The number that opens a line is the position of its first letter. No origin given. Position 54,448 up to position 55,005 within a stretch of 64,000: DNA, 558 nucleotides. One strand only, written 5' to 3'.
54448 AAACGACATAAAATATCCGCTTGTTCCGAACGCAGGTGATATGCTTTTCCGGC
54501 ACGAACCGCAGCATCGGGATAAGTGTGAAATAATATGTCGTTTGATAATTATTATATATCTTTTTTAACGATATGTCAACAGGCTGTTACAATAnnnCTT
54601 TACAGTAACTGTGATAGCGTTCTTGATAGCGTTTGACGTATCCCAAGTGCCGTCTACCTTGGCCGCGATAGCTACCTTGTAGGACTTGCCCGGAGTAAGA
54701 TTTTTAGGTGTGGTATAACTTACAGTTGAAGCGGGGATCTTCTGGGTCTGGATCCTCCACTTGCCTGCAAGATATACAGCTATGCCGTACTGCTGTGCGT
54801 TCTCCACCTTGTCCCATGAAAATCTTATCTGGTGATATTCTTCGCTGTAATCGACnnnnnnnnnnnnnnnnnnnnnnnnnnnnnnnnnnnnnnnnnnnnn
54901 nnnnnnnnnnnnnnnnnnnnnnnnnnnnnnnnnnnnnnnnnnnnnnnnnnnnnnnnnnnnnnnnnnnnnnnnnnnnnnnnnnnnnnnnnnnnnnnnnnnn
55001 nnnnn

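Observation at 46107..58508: Tandem array of seven paralogous secreted LRR/DUF285 surface proteins with near-identical signal peptides and C-terminal domains but variable repeat cores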

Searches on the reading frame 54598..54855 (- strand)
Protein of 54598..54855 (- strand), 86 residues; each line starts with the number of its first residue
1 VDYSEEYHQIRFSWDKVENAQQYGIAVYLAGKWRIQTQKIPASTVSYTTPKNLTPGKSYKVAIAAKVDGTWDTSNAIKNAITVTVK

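Call 20: find_related_loci(query=A2, collection=genome_contigs, flank=10000)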
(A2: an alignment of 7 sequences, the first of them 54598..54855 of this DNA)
Query A2 (86 aa) in genome_contigs; peptide patterns used: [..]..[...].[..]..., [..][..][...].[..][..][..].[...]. (x = any residue, [..] = any of these).
324 stretches matched a pattern; 237 encode a relative of the query (tblastn E <= 1e-3); the best 80 are kept; 75 distinct loci.
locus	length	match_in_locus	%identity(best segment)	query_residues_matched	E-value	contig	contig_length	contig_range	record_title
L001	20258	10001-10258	97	1-86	7e-55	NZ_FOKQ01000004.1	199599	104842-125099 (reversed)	Ruminococcus albus strain AR67, whole genome shotgun sequence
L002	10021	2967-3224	94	1-86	3e-53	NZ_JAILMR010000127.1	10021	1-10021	MAG: Ruminococcus sp. isolate RUI259 k141_9347570_flag=0_multi=22.9555_len=10021, whole genome shotgun sequence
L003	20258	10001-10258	84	1-86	7e-47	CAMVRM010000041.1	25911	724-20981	MAG TPA_asm: uncultured Ruminococcus sp. isolate SRR8387717_bin.98_metaWRAP_v1.3_MAG genome assembly, contig: ERZ1420954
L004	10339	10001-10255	80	1-85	1e-45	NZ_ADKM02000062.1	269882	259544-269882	Ruminococcus albus 8 contig00033, whole genome shotgun sequence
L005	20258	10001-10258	83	1-86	4e-45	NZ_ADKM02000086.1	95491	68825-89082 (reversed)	Ruminococcus albus 8 contig00049, whole genome shotgun sequence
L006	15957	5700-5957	80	1-86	3e-44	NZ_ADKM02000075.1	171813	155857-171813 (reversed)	Ruminococcus albus 8 contig00051, whole genome shotgun sequence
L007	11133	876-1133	80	1-86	2e-44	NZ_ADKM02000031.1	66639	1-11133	Ruminococcus albus 8 contig00065, whole genome shotgun sequence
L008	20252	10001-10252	79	1-86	1e-43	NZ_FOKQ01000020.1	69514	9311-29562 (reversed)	Ruminococcus albus strain AR67, whole genome shotgun sequence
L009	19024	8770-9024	78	1-85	3e-43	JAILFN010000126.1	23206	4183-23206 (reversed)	MAG: Ruminococcus sp. isolate RUI073 k141_8260453_flag=0_multi=10.9913_len=23206, whole genome shotgun sequence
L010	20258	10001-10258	74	1-86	8e-43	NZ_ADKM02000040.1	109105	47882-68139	Ruminococcus albus 8 contig00034, whole genome shotgun sequence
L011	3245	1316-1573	80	1-86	9e-43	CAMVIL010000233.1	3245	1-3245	MAG TPA_asm: uncultured Ruminococcus sp. isolate SRR8387718_bin.47_metaWRAP_v1.3_MAG genome assembly, contig: ERZ1420954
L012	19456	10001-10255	78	1-85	5e-43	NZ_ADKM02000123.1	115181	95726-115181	Ruminococcus albus 8 contig00035, whole genome shotgun sequence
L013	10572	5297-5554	80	1-86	5e-42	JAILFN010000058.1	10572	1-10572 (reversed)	MAG: Ruminococcus sp. isolate RUI073 k141_14539976_flag=0_multi=10.9841_len=10572, whole genome shotgun sequence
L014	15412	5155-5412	78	1-86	3e-42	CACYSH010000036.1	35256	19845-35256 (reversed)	MAG: uncultured Ruminococcus sp. isolate RUG12221 genome assembly, contig: RUG12221_asm_36, whole genome shotgun sequenc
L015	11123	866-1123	78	1-86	3e-42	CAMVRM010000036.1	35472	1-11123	MAG TPA_asm: uncultured Ruminococcus sp. isolate SRR8387717_bin.98_metaWRAP_v1.3_MAG genome assembly, contig: ERZ1420954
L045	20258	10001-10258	73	1-86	1e-39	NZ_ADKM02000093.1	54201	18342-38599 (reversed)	Ruminococcus albus 8 contig00066, whole genome shotgun sequence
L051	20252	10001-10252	73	1-86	2e-39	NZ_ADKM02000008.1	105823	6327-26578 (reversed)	Ruminococcus albus 8 contig00052, whole genome shotgun sequence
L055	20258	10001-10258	70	1-86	4e-39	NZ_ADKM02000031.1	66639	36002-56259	Ruminococcus albus 8 contig00065, whole genome shotgun sequence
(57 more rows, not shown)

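Call 21: search_protein_families(library=pfam, alignment_id=A2, max_evalue=1)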
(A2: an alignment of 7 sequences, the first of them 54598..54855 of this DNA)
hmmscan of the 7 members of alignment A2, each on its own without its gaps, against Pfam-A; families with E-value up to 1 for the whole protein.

A. member 1, window:54598-54855:- (86 aa): 2 families
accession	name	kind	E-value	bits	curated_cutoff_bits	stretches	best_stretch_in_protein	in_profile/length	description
PF00041.27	fn3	-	0.00015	22.4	25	1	8-74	14-78/84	Fibronectin type III domain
PF11447.13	DUF3201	-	0.15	12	25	1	5-66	19-78/153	Protein of unknown function (DUF3201)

B. families by the number of members that match (of 7 scanned): 7 families
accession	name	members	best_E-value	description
PF00041.27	fn3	7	4.8e-06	Fibronectin type III domain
PF16561.11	AMPK1_CBM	2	0.0008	Glycogen recognition site of AMP-activated protein kinase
PF25300.1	Fn3_Dep-1_3rd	1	0.0055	Dep-1 third Fn3-like domain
PF23939.1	DUF7274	1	0.013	Domain of unknown function (DUF7274)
PF17998.7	AgI_II_C2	1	0.052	Cell surface antigen I/II C2 terminal domain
PF15673.10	Ciart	1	0.1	Circadian-associated transcriptional repressor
PF11447.13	DUF3201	1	0.15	Protein of unknown function (DUF3201)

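Call 28: search_protein_families(library=pfam, proteins=[L004:7130-10258:+, L005:8213-10258:+, L006:3084-5957:+, L006:8515-11259:-, L010:8765-10258:+, L012:8300-10258:+, L012:14505-17021:-, L045:8414-10258:+, L051:7256-10252:+, L055:7721-10258:+], max_evalue=0.00001)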
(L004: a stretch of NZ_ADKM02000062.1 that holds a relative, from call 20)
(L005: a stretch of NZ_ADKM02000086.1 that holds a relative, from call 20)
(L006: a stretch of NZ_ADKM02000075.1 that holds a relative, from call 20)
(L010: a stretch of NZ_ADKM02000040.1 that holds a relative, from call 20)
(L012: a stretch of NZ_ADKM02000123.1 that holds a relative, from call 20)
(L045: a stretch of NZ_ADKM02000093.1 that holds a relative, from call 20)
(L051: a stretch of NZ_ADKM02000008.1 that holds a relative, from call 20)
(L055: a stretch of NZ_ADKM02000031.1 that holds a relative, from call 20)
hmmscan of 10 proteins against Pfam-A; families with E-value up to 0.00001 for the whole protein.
L004:7130-10258:+ (1043 aa): 4 families
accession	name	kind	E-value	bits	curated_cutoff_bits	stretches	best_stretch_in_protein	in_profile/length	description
PF21348.3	RGL11_C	-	7.6e-191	635.6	27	1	160-633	21-490/490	Rhamnogalacturonan lyase family 11, C-terminal domain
PF18370.7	RGI_lyase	-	2.4e-24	85.9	27.8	1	62-137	3-78/86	Rhamnogalacturonan I lyases beta-sheet domain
PF13517.12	FG-GAP_3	-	2.6e-07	31.6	26.9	0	356-396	26-59/61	FG-GAP-like repeat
PF01839.29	FG-GAP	-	6.3e-06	26.4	22.1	0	383-401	5-23/37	FG-GAP repeat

L005:8213-10258:+ (682 aa): 3 families
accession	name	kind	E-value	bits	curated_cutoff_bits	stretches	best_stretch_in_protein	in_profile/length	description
PF00150.24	Cellulase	-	7.5e-47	160.5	23.5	1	56-395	2-271/272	Cellulase (glycosyl hydrolase family 5)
PF00041.27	fn3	-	2.3e-11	44.2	25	1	502-579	4-82/84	Fibronectin type III domain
PF21910.2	GH85_C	-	2.9e-06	28.1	27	0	498-550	4-57/95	GH85 endohexosaminidases, C-terminal domain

L006:3084-5957:+ (958 aa): 4 families
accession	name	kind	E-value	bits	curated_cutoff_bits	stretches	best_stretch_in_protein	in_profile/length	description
PF02156.21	Glyco_hydro_26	-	4e-58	197.6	20.2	1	206-495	2-311/311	Glycosyl hydrolase family 26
PF13472.12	Lipase_GDSL_2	-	6.1e-21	76.1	32.9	1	678-843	1-178/178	GDSL-like Lipase/Acylhydrolase family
PF16990.11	CBM_35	-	7.7e-16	58.9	28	1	82-191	11-119/121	Carbohydrate binding module (family 35)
PF00657.28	Lipase_GDSL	-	2e-13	51.4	23.6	1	678-846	3-206/208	GDSL-like Lipase/Acylhydrolase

L006:8515-11259:- (915 aa): 4 families
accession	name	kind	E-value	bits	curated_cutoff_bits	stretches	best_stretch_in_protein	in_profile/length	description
PF14200.12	RicinB_lectin_2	-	1.9e-39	134.7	25.6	4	667-749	2-87/89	Ricin-type beta-trefoil lectin domain-like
PF04616.20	Glyco_hydro_43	-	2.5e-30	106.2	32.2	2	200-404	117-288/288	Glycosyl hydrolases family 43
PF16369.11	GH43_C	-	1.1e-22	80.8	23.4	1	409-521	2-100/100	C-terminal lipocalin-like domain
PF00652.28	Ricin_B_lectin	-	3.1e-11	44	29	0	683-809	2-125/126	Ricin-type beta-trefoil lectin domain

L010:8765-10258:+ (498 aa): 2 families
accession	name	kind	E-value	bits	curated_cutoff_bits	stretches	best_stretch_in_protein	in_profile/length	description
PF13306.12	LRR_5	-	2.5e-138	454.5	27.7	4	151-279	1-126/127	BspA type Leucine rich repeat region (6 copies)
PF13855.12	LRR_8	-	1.1e-14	54.4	27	0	126-170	12-57/61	Leucine rich repeat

L012:8300-10258:+ (653 aa): 1 family
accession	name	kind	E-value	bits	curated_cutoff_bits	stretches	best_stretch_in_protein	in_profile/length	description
PF00150.24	Cellulase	-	1e-56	192.9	23.5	1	72-366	11-269/272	Cellulase (glycosyl hydrolase family 5)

L012:14505-17021:- (839 aa): 2 families
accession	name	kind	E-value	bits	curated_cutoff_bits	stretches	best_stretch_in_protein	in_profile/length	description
PF13472.12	Lipase_GDSL_2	-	2.5e-10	41.6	32.9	1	603-779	1-150/178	GDSL-like Lipase/Acylhydrolase family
PF00657.28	Lipase_GDSL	-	6.9e-07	30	23.6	1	601-820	1-207/208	GDSL-like Lipase/Acylhydrolase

L045:8414-10258:+ (615 aa): 1 family
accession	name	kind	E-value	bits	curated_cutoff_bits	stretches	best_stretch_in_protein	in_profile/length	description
PF00759.25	Glyco_hydro_9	-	6.1e-87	293.2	27.7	1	44-477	1-443/444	Glycosyl hydrolase family 9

L051:7256-10252:+ (999 aa): 3 families
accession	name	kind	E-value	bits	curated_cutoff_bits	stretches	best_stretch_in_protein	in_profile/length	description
PF00759.25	Glyco_hydro_9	-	1.9e-78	265.2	27.7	1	374-894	3-443/444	Glycosyl hydrolase family 9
PF02927.20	CelD_N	-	1.8e-19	70.7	24.6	1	220-289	2-70/86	Cellulase N-terminal ig-like domain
PF02018.23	CBM_4_9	-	9.3e-08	33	25.9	1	37-171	3-129/136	Carbohydrate binding domain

L055:7721-10258:+ (846 aa): 0 families

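Call 39: find_homologous_proteins(query=A2, max_evalue=0.00001)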
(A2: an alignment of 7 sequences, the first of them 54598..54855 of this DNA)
Query A2 (7 sequences) (86 aa, profile of the alignment): 78 proteins with E <= 0.00001 among 873 candidates.
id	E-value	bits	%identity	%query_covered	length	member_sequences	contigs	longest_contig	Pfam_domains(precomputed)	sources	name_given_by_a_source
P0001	3.4e-44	167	50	100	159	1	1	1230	PF00041.28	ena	-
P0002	1.3e-41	159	69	100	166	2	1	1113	PF00041.28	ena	-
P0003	2.0e-37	145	71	100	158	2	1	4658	-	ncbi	-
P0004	1.3e-36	143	71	100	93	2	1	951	-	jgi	jgi:hypothetical protein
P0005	1.3e-36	143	79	100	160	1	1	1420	-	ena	-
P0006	2.0e-36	142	53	100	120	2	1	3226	-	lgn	-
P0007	2.9e-36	141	81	99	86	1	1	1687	-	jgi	jgi:hypothetical protein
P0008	4.2e-36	141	52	100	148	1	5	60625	PF00041.28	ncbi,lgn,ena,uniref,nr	ncbi:MAG: hypothetical protein J5582_14500 [Ruminococcus sp.]|uniref:hypothetical protein n=1 Tax=Ru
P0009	4.2e-36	141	72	100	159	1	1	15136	PF00041.28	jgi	jgi:hypothetical protein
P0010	7.0e-36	140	77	100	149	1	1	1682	PF00041.28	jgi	jgi:hypothetical protein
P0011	1.4e-35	139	71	100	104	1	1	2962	-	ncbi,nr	ncbi:MAG: hypothetical protein IIZ73_00520, partial [Ruminococcus sp.]|nr:hypothetical protein [Rumi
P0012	2.0e-35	139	71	97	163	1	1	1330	PF00041.28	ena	-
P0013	2.4e-35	138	70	100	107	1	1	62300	-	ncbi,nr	ncbi:MAG: beta-mannosidase, partial [Ruminococcus sp.]|nr:beta-mannosidase [Ruminococcus sp.]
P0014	2.5e-35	138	79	100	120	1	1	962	PF00041.28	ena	-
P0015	3.4e-35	138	73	100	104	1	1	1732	-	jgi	jgi:ribosomal protein S30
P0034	2.0e-32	129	61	99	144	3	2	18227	PF00041.28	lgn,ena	-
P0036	4.8e-32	128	51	100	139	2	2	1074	PF00041.28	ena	-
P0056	3.7e-28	115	41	86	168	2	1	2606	PF00041.28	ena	-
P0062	6.3e-25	105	44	91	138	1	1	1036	PF00041.28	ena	-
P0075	8.9e-15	73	47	100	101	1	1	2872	PF00041.28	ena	-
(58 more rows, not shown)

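Call 40: search_solved_structures(query=A2, max_evalue=1, show_alignments=1)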
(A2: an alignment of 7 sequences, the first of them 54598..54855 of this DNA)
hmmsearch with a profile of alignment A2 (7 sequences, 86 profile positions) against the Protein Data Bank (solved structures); distinct sequences matched with E-value up to 1: 0.

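Call 47: predict_structure(alignment_id=A5)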
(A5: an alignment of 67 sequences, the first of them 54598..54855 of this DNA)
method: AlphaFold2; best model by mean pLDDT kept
length: 86 residues; sequences in the alignment: 67
mean_pLDDT: 90.2   pTM: 0.76
mean pLDDT of the five models: 90.2, 89.8, 88.4, 87.7, 85.8
residues with pLDDT >= 90: 50; 70-90: 36; 50-70: 0; < 50: 0
segments of 3 or more residues with pLDDT < 50: none
pLDDT, mean of each block of 10 residues (from residue 1): 85 93 92 90 92 85 95 92 87
secondary structure, 60 per line:
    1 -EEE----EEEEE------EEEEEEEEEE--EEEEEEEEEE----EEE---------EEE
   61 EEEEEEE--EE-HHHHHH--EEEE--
elements in order: E2-4 E9-13 E20-29 E32-41 E46-48 E58-67 H73-78 E81-84

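Call 51: fold_search(model_id=the predicted structure, library=pdb)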
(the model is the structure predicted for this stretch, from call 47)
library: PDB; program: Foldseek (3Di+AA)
matches with E <= 10: 1482; with E <= 0.001: 0
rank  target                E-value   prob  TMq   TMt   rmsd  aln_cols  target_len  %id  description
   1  4m6a_A                1.8e-03  1.00  0.61  0.60   2.9        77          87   23  N-Terminal beta-Strand Swapping in a Consensus Derived Alternative Scaffold Driven by Stabilizing Hydrophobic Interact (released 2014-02-26)
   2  5n48_B                2.0e-03  1.00  0.69  0.65   3.0        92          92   20  Structure of Anticalin N9B in complex with extra-domain B of human oncofetal fibronectin (released 2018-02-14)
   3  4m6a_I                3.0e-03  1.00  0.58  0.60   3.4        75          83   21  N-Terminal beta-Strand Swapping in a Consensus Derived Alternative Scaffold Driven by Stabilizing Hydrophobic Interact (released 2014-02-26)
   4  4m6a_G                3.4e-03  1.00  0.64  0.64   2.7        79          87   23  N-Terminal beta-Strand Swapping in a Consensus Derived Alternative Scaffold Driven by Stabilizing Hydrophobic Interact (released 2014-02-26)
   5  4m6a_E                3.4e-03  1.00  0.62  0.60   2.7        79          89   23  N-Terminal beta-Strand Swapping in a Consensus Derived Alternative Scaffold Driven by Stabilizing Hydrophobic Interact (released 2014-02-26)
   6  4lpt_D                3.6e-03  1.00  0.72  0.66   2.5        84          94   20  Crystal structure of monomeric TENCON variant P54CR4-31 (released 2014-01-29)
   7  7jgu                  4.0e-03  1.00  0.65  0.62   2.4        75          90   19  Structure of FN3tt mut (released 2021-07-21)
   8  4lpt_C                4.0e-03  1.00  0.69  0.62   2.8        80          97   21  Crystal structure of monomeric TENCON variant P54CR4-31 (released 2014-01-29)
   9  4m6a_D                4.2e-03  1.00  0.61  0.60   2.9        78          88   23  N-Terminal beta-Strand Swapping in a Consensus Derived Alternative Scaffold Driven by Stabilizing Hydrophobic Interact (released 2014-02-26)
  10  4m6a_C                4.2e-03  1.00  0.62  0.59   2.8        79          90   23  N-Terminal beta-Strand Swapping in a Consensus Derived Alternative Scaffold Driven by Stabilizing Hydrophobic Interact (released 2014-02-26)
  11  4u3h                  4.5e-03  1.00  0.67  0.58   1.9        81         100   22  Crystal structure of FN3con (released 2015-02-11)
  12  4m6a_B                4.5e-03  1.00  0.62  0.59   2.8        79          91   23  N-Terminal beta-Strand Swapping in a Consensus Derived Alternative Scaffold Driven by Stabilizing Hydrophobic Interact (released 2014-02-26)
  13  4m6a_J                4.7e-03  1.00  0.61  0.59   3.0        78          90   23  N-Terminal beta-Strand Swapping in a Consensus Derived Alternative Scaffold Driven by Stabilizing Hydrophobic Interact (released 2014-02-26)
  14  4lpt_F                4.7e-03  1.00  0.60  0.63   3.5        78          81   18  Crystal structure of monomeric TENCON variant P54CR4-31 (released 2014-01-29)
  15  4lpt_B                5.6e-03  1.00  0.73  0.65   2.4        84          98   20  Crystal structure of monomeric TENCON variant P54CR4-31 (released 2014-01-29)
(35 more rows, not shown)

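Call 74: search_dna_similar(query=window:54598-54855:-, collection=plasmids, mode=protein, max_rows=15)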
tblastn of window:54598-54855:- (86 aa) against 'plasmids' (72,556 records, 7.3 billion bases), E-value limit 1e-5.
Records with a match: 2; places in all: 7; records where one place covers at least 80% of the query: 2.
Best place of each record, by identity: 60-80% 2.
By first word of the organism name: Ruminococcus 2.
By predicted mobility (MOB-suite, as given by PLSDB): conjugative 1; mobilizable 1.
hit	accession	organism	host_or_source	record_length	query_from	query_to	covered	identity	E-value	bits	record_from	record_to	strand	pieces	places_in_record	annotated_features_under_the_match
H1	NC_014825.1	Ruminococcus albus 7 = DSM 20455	-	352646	2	86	99%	70.6%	8e-33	125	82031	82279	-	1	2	endo-1,4-beta-xylanase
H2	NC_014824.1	Ruminococcus albus 7 = DSM 20455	-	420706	1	86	100%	67.4%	2e-33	127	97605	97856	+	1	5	discoidin domain-containing protein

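Call 76: get_annotated_region(hit=H1, flank=4000)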
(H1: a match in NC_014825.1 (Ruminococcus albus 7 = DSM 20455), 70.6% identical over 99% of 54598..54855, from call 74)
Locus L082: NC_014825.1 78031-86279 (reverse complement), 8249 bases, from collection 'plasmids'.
description: Ruminococcus albus 7 = DSM 20455 plasmid pRUMAL02, complete sequence
organism: Ruminococcus albus 7 = DSM 20455 (NCBI taxid 697329)
taxonomy: Bacteria; Bacillota; Clostridia; Eubacteriales; Oscillospiraceae; Ruminococcus; Ruminococcus albus; Ruminococcus albus 7 = DSM 20455
host: -; source: -; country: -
typing (MOB-suite, as given by PLSDB): conjugative; replicon rep_cluster_1045; relaxase MOBP; mating-pair formation MPF_T
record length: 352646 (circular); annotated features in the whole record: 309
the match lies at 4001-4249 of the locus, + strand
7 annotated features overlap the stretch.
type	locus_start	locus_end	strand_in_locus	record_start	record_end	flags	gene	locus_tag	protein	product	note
CDS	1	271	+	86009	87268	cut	-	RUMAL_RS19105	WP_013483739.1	FAD-dependent oxidoreductase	-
CDS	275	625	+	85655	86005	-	-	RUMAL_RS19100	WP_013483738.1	DUF1667 domain-containing protein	-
CDS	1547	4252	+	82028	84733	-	-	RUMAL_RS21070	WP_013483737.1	endo-1,4-beta-xylanase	GO:0005975 - carbohydrate metabolic process [Evidence IEA]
CDS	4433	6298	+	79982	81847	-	-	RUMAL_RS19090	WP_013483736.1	TIGR03960 family B12-binding radical SAM protein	GO:0008152 - metabolic process [Evidence IEA]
CDS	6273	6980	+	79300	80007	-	-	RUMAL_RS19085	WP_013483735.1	TIGR03936 family radical SAM-associated protein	-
CDS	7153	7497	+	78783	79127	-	rplS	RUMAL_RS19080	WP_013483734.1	50S ribosomal protein L19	GO:0006412 - translation [Evidence IEA]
CDS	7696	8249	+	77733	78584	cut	lepB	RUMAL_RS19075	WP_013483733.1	signal peptidase I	GO:0009306 - protein secretion [Evidence IEA]; GO:0006465 - signal peptide processing [Evidence IEA]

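Call 77: search_protein_families(library=pfam, proteins=[L082:1547-4249:+], max_evalue=0.001)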
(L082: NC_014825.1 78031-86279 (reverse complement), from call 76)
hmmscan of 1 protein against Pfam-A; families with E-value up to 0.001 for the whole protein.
L082:1547-4249:+ (901 aa): 4 families
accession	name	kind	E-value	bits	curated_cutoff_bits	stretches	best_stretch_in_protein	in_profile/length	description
PF00331.26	Glyco_hydro_10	-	4.5e-85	286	22.1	1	462-784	2-310/311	Glycosyl hydrolase family 10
PF00457.24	Glyco_hydro_11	-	4.9e-42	144.1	27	1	55-249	3-177/178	Glycosyl hydrolases family 11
PF02018.23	CBM_4_9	-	2.4e-26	93.1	25.9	1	284-414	5-135/136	Carbohydrate binding domain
PF00041.27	fn3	-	0.00071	20.2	25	1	813-884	3-72/84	Fibronectin type III domain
